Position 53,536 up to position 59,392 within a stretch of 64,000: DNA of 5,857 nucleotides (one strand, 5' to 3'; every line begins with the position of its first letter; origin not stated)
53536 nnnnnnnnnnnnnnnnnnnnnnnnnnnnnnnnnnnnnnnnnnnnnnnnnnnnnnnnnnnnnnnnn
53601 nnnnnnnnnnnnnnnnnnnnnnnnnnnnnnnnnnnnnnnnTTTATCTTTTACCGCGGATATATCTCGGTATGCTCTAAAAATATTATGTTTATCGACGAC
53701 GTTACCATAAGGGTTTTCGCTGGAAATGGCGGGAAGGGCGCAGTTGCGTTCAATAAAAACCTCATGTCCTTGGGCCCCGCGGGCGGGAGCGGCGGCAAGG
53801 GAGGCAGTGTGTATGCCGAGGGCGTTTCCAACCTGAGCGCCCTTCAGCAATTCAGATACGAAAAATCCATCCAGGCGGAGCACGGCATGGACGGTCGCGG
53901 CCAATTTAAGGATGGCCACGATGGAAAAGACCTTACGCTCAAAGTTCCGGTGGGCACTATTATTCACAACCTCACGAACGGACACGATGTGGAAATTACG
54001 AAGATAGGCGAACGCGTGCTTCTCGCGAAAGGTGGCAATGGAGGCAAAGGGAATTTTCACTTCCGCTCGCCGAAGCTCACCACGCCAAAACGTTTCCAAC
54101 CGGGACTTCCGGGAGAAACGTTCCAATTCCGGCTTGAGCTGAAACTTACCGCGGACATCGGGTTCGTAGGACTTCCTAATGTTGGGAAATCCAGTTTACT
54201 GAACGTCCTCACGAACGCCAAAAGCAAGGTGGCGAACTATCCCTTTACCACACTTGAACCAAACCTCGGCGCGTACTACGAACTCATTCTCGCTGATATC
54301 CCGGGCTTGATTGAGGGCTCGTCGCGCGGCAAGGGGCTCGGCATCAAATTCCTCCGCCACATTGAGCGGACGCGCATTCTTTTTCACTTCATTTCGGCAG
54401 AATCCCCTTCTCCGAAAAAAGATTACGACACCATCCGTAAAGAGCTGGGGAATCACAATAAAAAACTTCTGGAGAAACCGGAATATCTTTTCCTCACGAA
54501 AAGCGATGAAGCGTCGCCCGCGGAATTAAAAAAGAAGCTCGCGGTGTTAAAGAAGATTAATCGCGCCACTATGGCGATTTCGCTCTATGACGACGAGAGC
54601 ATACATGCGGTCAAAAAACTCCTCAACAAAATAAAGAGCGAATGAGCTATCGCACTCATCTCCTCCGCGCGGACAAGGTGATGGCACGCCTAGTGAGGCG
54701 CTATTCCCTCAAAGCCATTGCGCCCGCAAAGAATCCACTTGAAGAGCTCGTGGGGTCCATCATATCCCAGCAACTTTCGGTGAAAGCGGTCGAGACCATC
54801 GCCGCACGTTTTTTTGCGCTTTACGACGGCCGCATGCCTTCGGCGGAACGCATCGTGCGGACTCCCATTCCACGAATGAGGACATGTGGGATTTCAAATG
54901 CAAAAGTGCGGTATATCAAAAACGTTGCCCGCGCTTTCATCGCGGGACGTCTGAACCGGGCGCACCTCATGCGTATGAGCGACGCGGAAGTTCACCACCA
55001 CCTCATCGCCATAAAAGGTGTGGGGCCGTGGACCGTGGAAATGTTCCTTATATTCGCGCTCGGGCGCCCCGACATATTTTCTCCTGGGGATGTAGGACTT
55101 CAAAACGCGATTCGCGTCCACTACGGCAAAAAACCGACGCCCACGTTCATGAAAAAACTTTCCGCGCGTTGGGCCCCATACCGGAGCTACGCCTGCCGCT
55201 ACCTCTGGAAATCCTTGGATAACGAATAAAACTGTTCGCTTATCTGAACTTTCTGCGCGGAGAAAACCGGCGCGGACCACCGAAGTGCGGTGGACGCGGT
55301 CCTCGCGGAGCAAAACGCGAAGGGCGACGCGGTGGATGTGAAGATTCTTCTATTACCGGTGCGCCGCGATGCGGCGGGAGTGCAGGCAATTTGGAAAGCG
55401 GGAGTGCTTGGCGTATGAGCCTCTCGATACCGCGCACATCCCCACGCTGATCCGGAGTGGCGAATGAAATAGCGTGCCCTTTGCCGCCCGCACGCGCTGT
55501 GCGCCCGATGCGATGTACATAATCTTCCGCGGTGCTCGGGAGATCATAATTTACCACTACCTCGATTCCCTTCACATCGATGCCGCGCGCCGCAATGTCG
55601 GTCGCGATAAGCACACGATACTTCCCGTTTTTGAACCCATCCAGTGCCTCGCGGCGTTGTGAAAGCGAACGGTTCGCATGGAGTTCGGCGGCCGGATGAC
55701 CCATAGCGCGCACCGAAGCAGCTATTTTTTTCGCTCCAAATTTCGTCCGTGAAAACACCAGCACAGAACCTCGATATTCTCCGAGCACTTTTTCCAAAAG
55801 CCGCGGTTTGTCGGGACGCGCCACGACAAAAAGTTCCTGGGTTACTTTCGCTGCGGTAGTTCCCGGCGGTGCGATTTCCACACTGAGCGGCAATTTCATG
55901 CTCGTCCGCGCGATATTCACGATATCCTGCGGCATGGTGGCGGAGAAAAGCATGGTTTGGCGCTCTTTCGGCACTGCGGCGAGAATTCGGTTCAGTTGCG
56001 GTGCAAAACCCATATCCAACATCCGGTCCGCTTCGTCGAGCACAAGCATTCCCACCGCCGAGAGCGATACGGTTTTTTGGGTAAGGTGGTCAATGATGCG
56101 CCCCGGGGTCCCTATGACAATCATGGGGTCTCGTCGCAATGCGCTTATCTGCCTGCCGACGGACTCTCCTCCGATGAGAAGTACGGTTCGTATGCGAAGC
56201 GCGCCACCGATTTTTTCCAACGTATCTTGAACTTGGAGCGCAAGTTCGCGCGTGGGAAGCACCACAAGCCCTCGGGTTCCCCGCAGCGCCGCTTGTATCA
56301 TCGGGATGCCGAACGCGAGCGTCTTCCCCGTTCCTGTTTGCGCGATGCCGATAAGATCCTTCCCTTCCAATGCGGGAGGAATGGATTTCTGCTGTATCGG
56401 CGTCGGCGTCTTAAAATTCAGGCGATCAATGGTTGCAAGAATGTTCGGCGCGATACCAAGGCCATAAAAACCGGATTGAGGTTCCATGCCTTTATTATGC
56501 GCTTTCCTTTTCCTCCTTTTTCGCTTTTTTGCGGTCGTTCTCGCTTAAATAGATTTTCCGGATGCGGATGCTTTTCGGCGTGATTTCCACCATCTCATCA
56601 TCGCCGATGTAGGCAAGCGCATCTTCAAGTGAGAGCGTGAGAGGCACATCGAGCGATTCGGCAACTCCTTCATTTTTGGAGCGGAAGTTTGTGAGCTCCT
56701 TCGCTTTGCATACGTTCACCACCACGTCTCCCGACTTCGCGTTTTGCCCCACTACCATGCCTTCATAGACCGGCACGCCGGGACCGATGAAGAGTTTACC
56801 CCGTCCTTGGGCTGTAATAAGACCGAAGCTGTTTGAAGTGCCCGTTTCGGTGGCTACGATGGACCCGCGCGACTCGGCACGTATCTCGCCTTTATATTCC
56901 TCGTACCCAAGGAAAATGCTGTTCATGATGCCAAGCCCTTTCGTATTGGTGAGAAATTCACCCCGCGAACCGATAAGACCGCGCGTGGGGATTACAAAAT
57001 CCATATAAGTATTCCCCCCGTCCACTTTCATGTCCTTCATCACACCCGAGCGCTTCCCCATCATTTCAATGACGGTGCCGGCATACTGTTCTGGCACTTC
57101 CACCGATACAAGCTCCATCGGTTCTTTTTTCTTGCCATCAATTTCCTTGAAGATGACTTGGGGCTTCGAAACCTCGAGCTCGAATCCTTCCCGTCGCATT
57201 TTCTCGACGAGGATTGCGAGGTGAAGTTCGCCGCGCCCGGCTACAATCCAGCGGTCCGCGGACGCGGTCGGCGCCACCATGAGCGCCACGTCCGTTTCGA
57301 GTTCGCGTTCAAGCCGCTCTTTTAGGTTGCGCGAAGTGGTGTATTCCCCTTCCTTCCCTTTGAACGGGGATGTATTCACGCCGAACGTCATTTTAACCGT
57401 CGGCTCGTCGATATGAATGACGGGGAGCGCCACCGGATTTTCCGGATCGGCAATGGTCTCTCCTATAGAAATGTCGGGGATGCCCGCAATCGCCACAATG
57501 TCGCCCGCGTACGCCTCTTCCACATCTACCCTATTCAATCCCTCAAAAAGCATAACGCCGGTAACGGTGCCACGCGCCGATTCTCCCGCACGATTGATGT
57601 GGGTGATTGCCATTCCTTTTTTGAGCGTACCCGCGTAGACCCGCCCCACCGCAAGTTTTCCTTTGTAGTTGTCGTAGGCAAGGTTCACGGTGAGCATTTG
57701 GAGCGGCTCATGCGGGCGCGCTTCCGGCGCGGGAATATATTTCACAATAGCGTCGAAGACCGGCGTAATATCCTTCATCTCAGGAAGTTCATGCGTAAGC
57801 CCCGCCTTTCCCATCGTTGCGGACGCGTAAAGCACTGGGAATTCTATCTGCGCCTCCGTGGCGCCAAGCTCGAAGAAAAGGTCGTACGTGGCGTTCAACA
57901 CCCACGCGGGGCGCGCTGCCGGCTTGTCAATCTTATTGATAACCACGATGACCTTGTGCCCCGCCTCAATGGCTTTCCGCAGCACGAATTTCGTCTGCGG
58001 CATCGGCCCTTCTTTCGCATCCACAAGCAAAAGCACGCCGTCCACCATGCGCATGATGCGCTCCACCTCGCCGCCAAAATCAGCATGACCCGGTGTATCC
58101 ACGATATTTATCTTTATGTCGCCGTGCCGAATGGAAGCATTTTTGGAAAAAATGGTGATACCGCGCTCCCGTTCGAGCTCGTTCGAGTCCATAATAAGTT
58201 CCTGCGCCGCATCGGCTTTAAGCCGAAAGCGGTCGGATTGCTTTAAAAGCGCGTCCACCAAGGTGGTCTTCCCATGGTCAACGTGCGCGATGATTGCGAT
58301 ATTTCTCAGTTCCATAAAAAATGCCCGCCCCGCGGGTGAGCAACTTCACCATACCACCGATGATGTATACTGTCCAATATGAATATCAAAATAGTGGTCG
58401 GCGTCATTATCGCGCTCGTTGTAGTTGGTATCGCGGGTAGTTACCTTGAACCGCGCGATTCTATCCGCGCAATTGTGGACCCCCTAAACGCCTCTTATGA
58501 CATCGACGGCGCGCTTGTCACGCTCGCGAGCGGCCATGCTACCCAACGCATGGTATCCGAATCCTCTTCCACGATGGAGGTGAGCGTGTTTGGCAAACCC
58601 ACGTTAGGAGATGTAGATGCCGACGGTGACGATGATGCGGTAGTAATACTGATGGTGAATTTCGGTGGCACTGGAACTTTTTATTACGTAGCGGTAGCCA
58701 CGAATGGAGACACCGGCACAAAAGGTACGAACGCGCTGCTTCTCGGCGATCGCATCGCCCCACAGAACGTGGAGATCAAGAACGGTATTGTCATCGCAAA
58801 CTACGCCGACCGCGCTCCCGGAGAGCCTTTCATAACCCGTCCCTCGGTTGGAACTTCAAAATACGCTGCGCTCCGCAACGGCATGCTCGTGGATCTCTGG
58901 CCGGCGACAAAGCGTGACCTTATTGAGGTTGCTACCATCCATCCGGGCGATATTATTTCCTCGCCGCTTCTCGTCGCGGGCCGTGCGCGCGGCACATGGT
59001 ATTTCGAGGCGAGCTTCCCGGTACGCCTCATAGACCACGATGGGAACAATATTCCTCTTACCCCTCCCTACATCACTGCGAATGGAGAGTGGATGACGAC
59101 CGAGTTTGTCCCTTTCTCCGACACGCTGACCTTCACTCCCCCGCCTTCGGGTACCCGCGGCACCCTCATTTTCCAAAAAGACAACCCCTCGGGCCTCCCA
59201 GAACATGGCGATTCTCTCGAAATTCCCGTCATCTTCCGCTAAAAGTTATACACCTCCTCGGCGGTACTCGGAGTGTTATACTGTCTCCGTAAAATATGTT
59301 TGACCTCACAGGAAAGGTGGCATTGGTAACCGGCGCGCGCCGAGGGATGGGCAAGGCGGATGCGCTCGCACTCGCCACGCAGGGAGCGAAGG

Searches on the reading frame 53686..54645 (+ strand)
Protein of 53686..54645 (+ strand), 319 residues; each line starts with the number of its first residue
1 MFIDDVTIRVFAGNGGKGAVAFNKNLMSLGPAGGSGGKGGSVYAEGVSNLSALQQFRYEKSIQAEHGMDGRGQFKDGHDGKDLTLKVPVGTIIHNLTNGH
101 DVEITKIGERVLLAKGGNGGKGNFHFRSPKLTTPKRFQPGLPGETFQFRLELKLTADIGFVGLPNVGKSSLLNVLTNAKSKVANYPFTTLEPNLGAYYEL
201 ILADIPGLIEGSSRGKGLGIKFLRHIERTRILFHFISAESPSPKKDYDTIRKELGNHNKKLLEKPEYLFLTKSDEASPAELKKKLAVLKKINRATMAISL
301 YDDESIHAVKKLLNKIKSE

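Call 12: search_protein_families(library=pfam, proteins=[window:53686-54645:+], max_evalue=0.001)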
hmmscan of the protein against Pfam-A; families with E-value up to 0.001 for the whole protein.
window:53686-54645:+ (319 aa): 4 families
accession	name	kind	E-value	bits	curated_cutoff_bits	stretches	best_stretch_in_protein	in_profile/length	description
PF01018.28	GTP1_OBG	-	4.9e-43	146.9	27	1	3-154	1-155/155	GTP1/OBG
PF01926.29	MMR_HSR1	-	7.3e-25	87.7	21.9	1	158-272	2-113/113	50S ribosome-binding GTPase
PF02421.24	FeoB_N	-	2.3e-10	40.7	27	1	158-208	3-57/156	Ferrous iron transport protein B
PF03193.22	RsgA_GTPase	-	0.00033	21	30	0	160-179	111-131/174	RsgA GTPase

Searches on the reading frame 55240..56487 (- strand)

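Call 12: search_protein_families(library=pfam, proteins=[window:55240-56487:-], max_evalue=0.001)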
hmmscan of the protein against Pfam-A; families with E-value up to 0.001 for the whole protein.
window:55240-56487:- (415 aa): 3 families
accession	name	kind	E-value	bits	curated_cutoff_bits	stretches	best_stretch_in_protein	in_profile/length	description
PF00270.35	DEAD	-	2.3e-51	174.3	26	1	29-190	1-165/167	DEAD/DEAH box helicase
PF00271.37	Helicase_C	-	1.4e-27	96.5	23.5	1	227-334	2-110/110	Helicase conserved C-terminal domain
PF04851.21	ResIII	-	4.9e-06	27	22.5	1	48-186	29-163/164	Type III restriction enzyme, res subunit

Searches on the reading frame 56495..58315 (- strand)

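Call 12: search_protein_families(library=pfam, proteins=[window:56495-58315:-], max_evalue=0.001)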
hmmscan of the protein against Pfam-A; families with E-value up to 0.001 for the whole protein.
window:56495-58315:- (606 aa): 8 families
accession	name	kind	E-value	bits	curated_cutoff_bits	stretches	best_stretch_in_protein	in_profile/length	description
PF00009.33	GTP_EFTU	-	2.7e-54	184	26.5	1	2-195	2-187/188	Elongation factor Tu GTP binding domain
PF21018.2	BipA_C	-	2.4e-39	133.9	23.8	1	483-591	1-109/110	TypA/BipA C-terminal domain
PF00679.30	EFG_C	-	4.9e-19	68.6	27.9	1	397-479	3-86/89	Elongation factor G C-terminus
PF03144.31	GTP_EFTU_D2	-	4.9e-14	53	30.3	1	219-289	1-73/73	Elongation factor Tu domain 2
PF22042.2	EF-G_D2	-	1.3e-12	48.1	27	1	208-288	5-81/84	Elongation factor G domain 2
PF01926.29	MMR_HSR1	-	1.2e-07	32.3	21.9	1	6-128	2-113/113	50S ribosome-binding GTPase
PF14492.12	EFG_III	-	3.7e-06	27.3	27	1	328-382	18-73/75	Elongation Factor G, domain III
PF00735.24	Septin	-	0.00068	19.4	26.2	0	6-80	7-75/280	Septin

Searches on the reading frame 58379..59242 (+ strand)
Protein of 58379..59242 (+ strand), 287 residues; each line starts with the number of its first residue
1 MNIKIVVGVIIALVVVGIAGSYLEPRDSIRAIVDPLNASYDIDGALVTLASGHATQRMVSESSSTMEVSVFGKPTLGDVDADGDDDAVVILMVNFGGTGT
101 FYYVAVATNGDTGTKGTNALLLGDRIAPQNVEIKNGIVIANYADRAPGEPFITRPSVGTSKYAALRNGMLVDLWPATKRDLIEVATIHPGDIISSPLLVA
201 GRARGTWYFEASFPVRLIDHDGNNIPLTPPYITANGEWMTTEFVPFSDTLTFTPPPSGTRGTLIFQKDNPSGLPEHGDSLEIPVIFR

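Call 12: search_protein_families(library=pfam, proteins=[window:58379-59242:+], max_evalue=0.001)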
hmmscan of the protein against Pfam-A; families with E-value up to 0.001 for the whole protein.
window:58379-59242:+ (287 aa): 1 family
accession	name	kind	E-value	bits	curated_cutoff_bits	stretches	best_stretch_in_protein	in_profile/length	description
PF10648.15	Gmad2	-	1.2e-08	35.6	25.7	1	183-270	3-82/86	Immunoglobulin-like domain of bacterial spore germination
